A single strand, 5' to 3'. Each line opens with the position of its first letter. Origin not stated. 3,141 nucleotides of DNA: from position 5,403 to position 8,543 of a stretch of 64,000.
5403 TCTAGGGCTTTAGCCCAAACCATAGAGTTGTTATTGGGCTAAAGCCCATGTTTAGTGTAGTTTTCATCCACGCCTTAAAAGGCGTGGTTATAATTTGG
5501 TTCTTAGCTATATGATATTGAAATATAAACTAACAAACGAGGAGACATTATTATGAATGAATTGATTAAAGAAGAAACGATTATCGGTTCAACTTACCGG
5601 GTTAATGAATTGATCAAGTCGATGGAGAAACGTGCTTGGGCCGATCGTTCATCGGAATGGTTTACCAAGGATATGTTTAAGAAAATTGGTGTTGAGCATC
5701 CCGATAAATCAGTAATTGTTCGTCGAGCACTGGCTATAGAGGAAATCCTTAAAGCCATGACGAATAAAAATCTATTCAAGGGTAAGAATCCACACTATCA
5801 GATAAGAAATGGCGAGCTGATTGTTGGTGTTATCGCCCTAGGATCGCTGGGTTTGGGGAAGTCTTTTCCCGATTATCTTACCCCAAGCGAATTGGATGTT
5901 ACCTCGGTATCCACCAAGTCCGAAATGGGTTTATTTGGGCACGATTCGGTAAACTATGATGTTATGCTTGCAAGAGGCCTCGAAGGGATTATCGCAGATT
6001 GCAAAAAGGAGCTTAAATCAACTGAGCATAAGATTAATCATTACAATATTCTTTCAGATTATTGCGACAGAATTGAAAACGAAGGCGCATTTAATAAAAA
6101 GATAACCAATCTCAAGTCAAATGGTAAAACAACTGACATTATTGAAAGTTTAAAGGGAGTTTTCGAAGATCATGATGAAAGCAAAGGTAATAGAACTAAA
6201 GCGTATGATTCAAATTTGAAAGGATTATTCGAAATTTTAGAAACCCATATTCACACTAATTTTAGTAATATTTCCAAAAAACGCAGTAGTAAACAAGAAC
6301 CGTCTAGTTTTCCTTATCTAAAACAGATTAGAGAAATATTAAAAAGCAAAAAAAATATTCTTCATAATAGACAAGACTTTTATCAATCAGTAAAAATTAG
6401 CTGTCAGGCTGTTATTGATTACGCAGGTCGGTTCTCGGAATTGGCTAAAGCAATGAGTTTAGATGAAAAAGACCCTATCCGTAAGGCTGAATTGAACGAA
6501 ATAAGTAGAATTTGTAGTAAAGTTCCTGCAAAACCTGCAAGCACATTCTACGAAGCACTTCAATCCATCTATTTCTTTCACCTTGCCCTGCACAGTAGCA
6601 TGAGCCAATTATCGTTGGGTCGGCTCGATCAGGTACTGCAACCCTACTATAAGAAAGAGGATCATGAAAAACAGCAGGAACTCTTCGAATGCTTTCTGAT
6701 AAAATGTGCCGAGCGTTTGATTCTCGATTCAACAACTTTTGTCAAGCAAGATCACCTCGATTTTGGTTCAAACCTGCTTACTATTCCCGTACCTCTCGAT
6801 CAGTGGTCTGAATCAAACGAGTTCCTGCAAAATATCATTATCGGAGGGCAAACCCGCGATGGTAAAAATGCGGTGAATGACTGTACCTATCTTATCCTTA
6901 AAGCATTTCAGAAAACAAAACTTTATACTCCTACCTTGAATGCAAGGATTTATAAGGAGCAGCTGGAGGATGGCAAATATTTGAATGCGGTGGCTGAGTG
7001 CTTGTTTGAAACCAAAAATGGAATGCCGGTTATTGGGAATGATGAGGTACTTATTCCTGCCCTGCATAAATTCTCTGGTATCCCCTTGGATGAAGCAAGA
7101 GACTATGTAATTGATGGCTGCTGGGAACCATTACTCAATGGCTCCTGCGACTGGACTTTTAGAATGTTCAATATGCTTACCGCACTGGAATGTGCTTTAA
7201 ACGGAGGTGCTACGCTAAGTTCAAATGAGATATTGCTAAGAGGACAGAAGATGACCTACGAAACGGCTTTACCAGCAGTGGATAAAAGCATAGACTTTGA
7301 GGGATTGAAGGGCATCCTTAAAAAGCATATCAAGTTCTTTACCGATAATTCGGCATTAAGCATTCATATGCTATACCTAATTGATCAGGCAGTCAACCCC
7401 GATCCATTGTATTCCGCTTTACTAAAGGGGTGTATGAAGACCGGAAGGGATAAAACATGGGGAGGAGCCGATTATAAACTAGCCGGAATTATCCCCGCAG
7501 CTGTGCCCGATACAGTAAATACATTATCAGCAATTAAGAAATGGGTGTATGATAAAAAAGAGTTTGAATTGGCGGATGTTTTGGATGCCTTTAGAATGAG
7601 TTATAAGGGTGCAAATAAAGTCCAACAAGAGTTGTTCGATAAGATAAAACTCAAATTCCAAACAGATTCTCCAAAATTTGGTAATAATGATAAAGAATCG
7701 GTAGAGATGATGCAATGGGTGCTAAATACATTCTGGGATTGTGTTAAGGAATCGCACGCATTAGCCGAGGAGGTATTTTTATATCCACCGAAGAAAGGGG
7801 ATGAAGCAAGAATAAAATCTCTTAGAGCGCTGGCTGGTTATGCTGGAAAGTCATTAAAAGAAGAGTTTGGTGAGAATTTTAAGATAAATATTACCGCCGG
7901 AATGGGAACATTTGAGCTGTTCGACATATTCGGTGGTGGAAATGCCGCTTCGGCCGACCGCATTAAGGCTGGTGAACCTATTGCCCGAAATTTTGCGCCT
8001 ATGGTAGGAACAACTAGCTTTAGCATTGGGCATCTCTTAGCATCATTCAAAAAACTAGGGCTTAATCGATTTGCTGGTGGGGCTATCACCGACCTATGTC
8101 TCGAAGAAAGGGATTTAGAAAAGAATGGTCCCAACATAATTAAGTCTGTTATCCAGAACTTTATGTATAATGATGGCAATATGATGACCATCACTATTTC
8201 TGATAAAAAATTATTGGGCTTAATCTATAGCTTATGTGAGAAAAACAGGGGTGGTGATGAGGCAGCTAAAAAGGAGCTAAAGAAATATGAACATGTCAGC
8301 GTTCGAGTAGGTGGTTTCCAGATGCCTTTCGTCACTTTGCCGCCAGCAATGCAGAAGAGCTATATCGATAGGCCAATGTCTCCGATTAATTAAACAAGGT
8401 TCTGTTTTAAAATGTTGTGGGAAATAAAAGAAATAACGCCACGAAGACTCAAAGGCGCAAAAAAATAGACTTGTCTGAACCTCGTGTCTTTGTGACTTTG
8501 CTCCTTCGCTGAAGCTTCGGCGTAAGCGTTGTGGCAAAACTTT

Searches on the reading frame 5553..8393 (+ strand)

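Call 62: search_protein_families(library=pfam, proteins=[window:5553-8393:+], max_evalue=0.00001)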
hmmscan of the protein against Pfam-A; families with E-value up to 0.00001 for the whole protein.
window:5553-8393:+ (946 aa): 1 family
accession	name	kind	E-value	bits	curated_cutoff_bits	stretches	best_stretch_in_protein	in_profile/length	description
PF02901.20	PFL-like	-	6.3e-108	362.5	24.3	1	266-737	182-628/647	Pyruvate formate lyase-like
